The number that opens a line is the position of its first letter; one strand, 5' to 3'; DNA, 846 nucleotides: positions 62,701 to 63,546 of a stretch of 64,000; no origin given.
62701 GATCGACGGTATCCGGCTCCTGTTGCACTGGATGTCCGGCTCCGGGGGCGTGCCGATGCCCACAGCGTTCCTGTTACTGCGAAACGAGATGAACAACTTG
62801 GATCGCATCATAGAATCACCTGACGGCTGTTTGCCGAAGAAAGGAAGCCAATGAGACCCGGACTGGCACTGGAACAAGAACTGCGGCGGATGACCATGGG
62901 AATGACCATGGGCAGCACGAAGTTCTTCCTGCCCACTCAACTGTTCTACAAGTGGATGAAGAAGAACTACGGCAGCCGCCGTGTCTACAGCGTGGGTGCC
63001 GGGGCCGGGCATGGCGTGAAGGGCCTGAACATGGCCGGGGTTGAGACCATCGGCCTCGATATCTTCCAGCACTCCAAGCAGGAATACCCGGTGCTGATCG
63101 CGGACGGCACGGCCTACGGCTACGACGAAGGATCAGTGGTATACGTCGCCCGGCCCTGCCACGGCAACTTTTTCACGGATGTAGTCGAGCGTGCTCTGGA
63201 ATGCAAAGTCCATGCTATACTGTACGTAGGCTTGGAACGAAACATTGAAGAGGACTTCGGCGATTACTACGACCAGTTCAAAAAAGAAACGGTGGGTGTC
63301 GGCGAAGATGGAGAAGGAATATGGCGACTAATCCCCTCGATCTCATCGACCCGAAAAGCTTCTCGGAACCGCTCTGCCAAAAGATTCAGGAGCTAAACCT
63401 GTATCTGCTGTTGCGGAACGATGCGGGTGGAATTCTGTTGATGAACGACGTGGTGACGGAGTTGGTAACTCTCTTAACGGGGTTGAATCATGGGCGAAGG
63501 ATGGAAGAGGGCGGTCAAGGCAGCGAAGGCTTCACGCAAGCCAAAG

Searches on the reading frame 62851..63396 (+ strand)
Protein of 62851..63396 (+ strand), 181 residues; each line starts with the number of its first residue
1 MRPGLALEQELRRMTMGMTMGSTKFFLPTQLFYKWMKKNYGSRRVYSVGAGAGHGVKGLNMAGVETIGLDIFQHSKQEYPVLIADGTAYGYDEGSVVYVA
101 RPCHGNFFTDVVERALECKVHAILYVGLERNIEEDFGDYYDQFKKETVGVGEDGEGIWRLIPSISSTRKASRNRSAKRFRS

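Call 21: find_encoding_contigs(protein=window:62851-63396:+, flank=10000, max_places=4)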
Protein window:62851-63396:+ (181 aa): 6 contigs read that carry it; 1 place shown.
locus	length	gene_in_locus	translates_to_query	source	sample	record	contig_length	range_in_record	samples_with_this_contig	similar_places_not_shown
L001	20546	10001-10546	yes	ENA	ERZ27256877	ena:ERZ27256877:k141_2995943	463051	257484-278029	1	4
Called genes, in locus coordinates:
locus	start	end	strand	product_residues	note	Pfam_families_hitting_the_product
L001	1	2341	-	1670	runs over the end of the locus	-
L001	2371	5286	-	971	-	-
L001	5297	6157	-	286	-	-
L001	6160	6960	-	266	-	-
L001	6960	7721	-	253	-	-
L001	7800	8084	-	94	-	-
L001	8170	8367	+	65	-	-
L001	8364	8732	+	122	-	-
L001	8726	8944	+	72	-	-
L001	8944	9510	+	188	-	PF24203:Phage_ProQ_C_like (weak)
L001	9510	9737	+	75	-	-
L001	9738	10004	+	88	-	-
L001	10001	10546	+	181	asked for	-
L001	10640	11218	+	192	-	-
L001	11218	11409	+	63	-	-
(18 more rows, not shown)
